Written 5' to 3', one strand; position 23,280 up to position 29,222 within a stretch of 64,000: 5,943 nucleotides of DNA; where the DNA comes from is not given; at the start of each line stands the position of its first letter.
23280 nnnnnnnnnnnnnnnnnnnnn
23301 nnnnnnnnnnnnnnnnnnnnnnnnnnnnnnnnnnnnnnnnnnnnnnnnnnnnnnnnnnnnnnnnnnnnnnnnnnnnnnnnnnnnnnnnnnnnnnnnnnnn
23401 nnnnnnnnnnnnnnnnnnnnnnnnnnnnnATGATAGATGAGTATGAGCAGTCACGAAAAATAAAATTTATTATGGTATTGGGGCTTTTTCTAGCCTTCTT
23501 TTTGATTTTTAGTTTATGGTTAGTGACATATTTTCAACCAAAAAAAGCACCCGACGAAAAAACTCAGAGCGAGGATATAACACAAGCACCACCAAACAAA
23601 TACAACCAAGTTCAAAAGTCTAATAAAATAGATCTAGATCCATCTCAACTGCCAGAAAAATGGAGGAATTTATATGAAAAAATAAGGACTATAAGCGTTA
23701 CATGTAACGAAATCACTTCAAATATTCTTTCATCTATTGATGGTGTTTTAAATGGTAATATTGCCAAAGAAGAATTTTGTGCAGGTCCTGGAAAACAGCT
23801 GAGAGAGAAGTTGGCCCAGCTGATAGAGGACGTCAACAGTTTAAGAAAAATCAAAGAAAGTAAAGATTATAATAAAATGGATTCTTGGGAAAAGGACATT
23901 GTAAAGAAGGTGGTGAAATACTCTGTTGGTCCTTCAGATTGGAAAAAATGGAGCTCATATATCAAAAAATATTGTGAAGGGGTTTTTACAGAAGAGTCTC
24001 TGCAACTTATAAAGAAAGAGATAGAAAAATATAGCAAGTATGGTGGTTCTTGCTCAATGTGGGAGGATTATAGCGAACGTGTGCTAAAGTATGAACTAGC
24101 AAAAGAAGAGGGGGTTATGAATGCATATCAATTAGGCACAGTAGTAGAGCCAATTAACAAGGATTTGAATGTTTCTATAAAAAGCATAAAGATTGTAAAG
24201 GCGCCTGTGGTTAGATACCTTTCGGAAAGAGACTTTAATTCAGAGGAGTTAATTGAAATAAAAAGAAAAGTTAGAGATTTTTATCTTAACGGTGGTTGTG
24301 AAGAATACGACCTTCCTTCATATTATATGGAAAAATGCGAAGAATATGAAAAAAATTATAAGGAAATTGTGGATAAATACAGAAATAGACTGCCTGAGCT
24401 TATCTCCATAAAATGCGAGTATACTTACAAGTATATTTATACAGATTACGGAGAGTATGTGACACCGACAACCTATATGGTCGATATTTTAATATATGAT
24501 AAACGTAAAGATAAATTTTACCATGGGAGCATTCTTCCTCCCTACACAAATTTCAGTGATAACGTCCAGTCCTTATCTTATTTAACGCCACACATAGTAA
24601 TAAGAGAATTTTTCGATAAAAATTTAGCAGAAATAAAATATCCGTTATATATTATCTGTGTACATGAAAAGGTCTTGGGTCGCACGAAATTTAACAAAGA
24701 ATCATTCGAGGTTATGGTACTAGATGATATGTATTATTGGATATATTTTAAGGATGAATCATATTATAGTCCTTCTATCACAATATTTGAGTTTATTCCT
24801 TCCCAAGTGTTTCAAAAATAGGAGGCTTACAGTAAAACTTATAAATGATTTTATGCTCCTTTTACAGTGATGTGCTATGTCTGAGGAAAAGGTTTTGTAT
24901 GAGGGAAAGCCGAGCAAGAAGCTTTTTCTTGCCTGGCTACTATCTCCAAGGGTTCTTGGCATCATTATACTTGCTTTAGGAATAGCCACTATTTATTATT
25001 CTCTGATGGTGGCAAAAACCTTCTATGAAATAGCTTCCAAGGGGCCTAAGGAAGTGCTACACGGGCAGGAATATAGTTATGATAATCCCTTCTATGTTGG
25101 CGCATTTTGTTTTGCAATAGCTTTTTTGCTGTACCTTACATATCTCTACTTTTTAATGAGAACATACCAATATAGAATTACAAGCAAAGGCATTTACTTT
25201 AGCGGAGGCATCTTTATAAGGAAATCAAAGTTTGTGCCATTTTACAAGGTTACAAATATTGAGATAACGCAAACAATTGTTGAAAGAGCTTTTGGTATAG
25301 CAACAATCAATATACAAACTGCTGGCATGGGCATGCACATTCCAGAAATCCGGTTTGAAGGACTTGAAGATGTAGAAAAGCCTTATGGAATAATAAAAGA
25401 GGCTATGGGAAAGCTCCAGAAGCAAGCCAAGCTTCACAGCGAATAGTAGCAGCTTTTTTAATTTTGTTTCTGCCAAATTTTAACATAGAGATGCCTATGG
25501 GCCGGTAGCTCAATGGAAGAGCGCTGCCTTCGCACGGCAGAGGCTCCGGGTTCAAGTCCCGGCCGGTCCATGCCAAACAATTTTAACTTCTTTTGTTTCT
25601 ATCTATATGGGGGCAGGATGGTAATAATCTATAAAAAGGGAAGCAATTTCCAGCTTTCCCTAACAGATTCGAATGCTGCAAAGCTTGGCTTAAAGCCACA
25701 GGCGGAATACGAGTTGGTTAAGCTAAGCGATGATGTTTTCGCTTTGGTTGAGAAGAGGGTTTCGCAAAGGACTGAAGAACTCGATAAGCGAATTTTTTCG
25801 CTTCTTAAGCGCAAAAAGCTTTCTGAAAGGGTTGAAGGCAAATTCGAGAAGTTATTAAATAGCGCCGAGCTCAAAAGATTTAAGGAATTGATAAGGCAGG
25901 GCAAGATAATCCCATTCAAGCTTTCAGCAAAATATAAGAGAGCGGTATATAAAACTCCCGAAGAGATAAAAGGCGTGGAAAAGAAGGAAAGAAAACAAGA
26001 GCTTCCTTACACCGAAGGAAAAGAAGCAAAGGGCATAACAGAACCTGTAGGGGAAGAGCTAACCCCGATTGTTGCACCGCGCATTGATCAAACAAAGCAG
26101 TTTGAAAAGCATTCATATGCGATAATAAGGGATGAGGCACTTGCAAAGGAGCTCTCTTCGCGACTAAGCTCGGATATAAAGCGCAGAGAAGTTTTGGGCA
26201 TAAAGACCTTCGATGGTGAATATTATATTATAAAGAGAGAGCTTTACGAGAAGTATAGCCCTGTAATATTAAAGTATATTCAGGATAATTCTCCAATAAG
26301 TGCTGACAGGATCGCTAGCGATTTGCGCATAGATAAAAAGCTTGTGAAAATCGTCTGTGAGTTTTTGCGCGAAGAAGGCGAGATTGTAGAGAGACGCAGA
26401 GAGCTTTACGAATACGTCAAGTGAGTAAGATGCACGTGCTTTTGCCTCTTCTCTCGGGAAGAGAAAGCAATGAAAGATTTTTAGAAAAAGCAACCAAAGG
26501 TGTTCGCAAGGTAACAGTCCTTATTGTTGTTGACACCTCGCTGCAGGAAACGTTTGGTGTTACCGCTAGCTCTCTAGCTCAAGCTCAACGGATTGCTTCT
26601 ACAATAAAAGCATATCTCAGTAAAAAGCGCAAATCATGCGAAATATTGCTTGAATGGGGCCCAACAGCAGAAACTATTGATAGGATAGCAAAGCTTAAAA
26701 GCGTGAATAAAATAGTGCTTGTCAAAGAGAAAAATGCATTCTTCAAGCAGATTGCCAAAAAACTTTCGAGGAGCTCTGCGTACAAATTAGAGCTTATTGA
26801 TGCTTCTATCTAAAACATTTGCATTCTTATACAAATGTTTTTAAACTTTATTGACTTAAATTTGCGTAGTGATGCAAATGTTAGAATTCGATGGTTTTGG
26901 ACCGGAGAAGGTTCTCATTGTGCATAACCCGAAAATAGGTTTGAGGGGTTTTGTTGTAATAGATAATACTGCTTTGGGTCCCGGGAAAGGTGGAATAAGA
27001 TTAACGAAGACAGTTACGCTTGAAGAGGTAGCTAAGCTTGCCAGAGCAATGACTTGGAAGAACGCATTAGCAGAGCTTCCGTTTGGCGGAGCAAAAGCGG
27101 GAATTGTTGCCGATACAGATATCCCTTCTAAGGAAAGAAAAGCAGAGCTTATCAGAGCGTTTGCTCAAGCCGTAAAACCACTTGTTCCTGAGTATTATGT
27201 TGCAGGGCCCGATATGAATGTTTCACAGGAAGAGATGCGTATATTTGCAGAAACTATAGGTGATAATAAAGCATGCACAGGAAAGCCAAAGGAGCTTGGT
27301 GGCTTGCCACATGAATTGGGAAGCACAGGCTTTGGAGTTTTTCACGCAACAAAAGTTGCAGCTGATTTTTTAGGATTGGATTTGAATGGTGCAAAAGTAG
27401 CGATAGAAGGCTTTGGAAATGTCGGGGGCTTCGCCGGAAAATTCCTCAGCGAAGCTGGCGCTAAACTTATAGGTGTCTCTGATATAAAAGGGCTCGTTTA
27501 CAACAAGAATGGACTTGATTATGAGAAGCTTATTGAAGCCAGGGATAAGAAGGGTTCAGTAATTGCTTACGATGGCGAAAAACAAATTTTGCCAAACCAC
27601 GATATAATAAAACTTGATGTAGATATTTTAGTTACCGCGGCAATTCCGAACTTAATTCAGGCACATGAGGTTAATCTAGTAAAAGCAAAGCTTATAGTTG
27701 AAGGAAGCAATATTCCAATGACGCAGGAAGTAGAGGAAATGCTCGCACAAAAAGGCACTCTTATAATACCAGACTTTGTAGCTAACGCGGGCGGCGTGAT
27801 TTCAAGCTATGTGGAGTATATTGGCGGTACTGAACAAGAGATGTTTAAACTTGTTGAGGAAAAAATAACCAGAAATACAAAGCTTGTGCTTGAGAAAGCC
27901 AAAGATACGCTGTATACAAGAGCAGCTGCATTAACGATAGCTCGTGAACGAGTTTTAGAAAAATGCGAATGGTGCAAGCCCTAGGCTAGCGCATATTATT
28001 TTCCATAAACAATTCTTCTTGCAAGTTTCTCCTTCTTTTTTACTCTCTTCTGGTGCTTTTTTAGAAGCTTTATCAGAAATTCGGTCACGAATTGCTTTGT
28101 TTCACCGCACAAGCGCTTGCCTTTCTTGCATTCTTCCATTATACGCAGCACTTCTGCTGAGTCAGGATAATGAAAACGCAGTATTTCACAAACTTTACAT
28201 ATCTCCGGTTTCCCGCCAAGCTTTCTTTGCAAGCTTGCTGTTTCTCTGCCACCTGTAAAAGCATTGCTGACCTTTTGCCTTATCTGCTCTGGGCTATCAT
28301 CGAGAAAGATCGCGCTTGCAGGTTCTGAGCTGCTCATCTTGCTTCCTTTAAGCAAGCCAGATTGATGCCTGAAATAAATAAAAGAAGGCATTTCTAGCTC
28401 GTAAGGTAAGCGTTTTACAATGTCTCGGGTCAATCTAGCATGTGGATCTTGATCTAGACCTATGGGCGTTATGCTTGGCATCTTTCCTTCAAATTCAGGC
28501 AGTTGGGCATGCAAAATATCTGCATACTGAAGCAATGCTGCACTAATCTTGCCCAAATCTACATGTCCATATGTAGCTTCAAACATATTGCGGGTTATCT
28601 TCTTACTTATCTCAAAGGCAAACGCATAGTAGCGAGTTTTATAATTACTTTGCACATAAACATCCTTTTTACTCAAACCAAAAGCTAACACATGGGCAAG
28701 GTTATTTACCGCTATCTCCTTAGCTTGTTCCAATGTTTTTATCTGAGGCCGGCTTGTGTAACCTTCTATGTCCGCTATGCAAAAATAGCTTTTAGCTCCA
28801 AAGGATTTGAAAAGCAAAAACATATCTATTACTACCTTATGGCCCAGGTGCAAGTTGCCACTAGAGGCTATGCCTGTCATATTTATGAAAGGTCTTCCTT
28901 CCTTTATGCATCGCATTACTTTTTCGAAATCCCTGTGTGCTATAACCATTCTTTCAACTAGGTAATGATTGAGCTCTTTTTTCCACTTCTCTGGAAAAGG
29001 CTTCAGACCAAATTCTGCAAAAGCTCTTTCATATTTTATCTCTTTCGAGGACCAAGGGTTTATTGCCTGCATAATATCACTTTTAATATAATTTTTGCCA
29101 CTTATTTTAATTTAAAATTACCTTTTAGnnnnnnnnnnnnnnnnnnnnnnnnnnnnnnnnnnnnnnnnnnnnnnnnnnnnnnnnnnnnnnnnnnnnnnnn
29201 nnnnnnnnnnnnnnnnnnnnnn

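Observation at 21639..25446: Cluster of membrane-anchored or secreted proteins led by a tandem Cys-pair repeat protein of about 14 units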

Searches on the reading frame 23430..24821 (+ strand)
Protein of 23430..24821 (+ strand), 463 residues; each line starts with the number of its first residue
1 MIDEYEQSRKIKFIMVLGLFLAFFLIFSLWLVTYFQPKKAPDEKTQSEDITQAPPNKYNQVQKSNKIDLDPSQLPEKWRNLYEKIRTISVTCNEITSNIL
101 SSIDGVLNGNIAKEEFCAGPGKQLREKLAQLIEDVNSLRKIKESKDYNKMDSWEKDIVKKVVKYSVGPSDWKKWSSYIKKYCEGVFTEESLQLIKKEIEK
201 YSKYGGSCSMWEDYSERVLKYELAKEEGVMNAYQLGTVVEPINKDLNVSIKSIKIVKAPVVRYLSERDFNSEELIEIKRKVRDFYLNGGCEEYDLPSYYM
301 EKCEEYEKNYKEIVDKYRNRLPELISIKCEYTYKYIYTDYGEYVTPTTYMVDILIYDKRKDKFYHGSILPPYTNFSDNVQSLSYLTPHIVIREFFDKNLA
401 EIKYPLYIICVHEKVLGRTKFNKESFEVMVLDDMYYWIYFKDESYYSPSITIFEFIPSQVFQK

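Call 3: search_protein_families(library=pfam, proteins=[window:23430-24821:+], max_evalue=1)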
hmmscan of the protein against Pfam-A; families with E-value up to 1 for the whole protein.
window:23430-24821:+ (463 aa): 2 families
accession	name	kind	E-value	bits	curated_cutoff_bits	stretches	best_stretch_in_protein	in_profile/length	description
PF12998.12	ING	-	0.038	15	23.9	1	72-115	10-55/102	Inhibitor of growth proteins N-terminal histone-binding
PF14077.11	WD40_alt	-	0.12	12.6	25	0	118-142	10-34/48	Alternative WD40 repeat motif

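Call 6: search_protein_families(library=ncbifam, proteins=[window:23430-24821:+], max_evalue=1)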
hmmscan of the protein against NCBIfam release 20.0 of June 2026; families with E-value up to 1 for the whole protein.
window:23430-24821:+ (463 aa): 3 families
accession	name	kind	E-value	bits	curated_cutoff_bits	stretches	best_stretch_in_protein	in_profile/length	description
TIGR03593.1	yidC_nterm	equivalog_domain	0.027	14.1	58.25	1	12-70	3-66/363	membrane protein insertase YidC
NF041457.1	reg_protDegQ_Bacil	equivalog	0.028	14.5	80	1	187-204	23-40/46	degradation enzyme regulation protein DegQ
TIGR02000.1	NifU_proper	equivalog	0.03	13.7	273.3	1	190-292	155-262/290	Fe-S cluster assembly protein NifU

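Call 56: find_homologous_proteins(query=window:23430-24821:+)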
Query window:23430-24821:+ (463 aa): 1 proteins with E <= 0.001 among 5682 candidates.
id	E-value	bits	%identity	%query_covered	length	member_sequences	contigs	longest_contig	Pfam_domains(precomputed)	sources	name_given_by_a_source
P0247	0.0e+0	1043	100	100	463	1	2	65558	-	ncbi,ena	-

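Call 57: find_encoding_contigs(protein=P0247, flank=3000, max_places=3)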
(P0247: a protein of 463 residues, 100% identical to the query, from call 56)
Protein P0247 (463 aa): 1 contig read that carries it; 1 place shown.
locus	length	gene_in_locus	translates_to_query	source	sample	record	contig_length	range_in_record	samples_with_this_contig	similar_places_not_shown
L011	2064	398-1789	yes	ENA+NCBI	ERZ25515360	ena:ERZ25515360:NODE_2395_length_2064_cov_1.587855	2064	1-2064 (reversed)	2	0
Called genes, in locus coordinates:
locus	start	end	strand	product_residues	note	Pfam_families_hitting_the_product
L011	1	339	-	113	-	?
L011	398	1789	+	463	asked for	-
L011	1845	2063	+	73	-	?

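Call 75: predict_structure(protein=window:23430-24818:+)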
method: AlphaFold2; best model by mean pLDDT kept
length: 463 residues; sequences in the alignment: 1
mean_pLDDT: 52.4   pTM: 0.39
mean pLDDT of the five models: 52.4, 51.0, 49.8, 49.3, 48.6
residues with pLDDT >= 90: 35; 70-90: 112; 50-70: 48; < 50: 268
segments of 3 or more residues with pLDDT < 50: 39-67, 204-206, 227-290, 292-463
pLDDT, mean of each block of 10 residues (from residue 1): 74 91 89 66 37 30 43 73 80 78 89 93 89 84 80 71 65 86 89 81 54 58 49 29 28 26 26 39 39 40 45 38 28 26 30 39 36 28 28 35 38 36 37 31 34 34 26
secondary structure, 60 per line:
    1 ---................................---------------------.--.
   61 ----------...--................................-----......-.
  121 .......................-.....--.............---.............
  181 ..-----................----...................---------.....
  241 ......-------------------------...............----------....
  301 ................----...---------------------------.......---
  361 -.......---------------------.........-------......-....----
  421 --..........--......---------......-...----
elements in order: H4-35 H76-107 H113-118 H120-143 H145-149 H152-164 H168-182 H188-203 H208-226 H236-246 H272-286 H297-316 E351-357 E362-368 H390-398 E406-411 H413-416 E426-432 E435-440 E450-455

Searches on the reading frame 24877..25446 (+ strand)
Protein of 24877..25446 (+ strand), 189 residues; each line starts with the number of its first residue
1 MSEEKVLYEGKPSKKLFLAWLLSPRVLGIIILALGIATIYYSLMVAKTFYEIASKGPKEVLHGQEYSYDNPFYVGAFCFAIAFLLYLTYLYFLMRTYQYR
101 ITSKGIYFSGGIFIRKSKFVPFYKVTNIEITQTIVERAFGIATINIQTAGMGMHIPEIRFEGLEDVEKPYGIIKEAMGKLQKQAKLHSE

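Call 3: search_protein_families(library=pfam, proteins=[window:24877-25446:+], max_evalue=1)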
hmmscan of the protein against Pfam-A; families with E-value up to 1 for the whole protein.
window:24877-25446:+ (189 aa): 4 families
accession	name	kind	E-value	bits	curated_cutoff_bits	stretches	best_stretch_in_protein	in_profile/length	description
PF03703.20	bPH_2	-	4e-16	59.5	22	1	95-168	2-73/78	Bacterial PH domain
PF24649.1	DUF7642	-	0.00051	20.4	27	1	94-163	12-81/100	Domain of unknown function (DUF7642)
PF20664.2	DUF6814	-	0.047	14.4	25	1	25-55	6-34/71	Family of unknown function (DUF6814)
PF11381.13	DUF3185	-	0.085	13.3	25.3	1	25-53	1-29/59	Protein of unknown function (DUF3185)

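Call 6: search_protein_families(library=ncbifam, proteins=[window:24877-25446:+], max_evalue=1)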
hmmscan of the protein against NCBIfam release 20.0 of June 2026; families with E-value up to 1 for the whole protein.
window:24877-25446:+ (189 aa): 1 family
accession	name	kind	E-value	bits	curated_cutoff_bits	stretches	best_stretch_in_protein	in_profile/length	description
NF040894.1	puhB_PGC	equivalog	0.0011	18.8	110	1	4-149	20-145/176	photosynthetic complex putative assembly protein PuhB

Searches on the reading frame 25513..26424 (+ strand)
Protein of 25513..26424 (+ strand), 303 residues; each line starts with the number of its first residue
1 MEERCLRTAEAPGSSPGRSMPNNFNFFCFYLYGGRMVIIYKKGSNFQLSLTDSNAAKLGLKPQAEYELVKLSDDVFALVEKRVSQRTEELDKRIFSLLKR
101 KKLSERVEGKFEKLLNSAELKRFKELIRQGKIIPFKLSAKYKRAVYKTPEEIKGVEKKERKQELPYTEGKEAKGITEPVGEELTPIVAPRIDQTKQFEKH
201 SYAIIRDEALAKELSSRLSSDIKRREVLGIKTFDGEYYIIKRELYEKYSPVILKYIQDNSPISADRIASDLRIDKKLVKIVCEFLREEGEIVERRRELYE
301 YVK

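Call 3: search_protein_families(library=pfam, proteins=[window:25513-26424:+], max_evalue=1)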
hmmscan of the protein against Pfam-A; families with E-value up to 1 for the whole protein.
window:25513-26424:+ (303 aa): 2 families
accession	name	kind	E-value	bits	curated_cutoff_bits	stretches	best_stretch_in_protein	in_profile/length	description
PF22194.2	F-93_WHD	-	0.034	14.7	28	1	252-295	2-49/62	F-93, winged-helix domain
PF13412.12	HTH_24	-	0.42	10.7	21.9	1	252-289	8-45/48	Winged helix-turn-helix DNA-binding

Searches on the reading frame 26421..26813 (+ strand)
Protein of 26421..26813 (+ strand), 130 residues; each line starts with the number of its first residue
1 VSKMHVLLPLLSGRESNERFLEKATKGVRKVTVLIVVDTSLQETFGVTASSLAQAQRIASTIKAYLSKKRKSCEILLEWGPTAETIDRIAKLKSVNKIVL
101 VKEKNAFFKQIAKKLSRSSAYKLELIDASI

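Call 3: search_protein_families(library=pfam, proteins=[window:26421-26813:+], max_evalue=1)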
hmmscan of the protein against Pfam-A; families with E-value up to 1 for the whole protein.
window:26421-26813:+ (130 aa): 3 families
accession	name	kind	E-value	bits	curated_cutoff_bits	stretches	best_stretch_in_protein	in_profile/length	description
PF00582.32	Usp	-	0.042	14.8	24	1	30-109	28-118/141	Universal stress protein family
PF18074.6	PriA_C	-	0.077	14.3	26.9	1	47-111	10-76/95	Primosomal protein N C-terminal domain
PF14270.11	DUF4358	-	0.21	12.3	25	1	30-74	30-75/102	Domain of unknown function (DUF4358)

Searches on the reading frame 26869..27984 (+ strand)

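Call 62: search_protein_families(library=pfam, proteins=[window:26869-27984:+], max_evalue=0.0001)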
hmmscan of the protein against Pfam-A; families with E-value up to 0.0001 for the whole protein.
window:26869-27984:+ (371 aa): 3 families
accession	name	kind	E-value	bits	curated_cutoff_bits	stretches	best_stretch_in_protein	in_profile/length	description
PF00208.27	ELFV_dehydrog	-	5.2e-55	187.2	23.4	1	144-364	1-235/241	Glutamate/Leucine/Phenylalanine/Valine dehydrogenase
PF02812.23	ELFV_dehydrog_N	-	1.2e-28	99.8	25.3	1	13-129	2-126/129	Glu/Leu/Phe/Val dehydrogenase, dimerisation domain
PF05088.18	Bac_GDH_CD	-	1e-05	24.7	22.8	0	270-316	401-447/497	Bacterial NAD-glutamate dehydrogenase, catalytic domain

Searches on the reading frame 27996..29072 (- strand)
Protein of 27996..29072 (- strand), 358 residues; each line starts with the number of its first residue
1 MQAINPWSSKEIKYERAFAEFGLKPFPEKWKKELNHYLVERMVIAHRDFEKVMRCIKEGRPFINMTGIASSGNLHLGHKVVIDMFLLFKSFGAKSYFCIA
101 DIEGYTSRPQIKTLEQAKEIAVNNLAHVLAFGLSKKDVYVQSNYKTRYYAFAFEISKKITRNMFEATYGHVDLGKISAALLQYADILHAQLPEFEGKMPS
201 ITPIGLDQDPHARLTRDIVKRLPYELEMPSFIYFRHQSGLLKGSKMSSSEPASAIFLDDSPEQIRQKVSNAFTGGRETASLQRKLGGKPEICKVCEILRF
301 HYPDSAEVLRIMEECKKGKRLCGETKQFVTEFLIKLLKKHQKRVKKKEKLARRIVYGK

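Call 62: search_protein_families(library=pfam, proteins=[window:27996-29072:-], max_evalue=0.0001)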
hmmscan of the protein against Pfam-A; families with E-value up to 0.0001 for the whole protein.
window:27996-29072:- (358 aa): 1 family
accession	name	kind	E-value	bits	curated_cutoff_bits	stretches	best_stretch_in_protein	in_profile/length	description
PF00579.31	tRNA-synt_1b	-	2.3e-36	126.1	21.1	1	58-338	2-292/292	tRNA synthetases class I (W and Y)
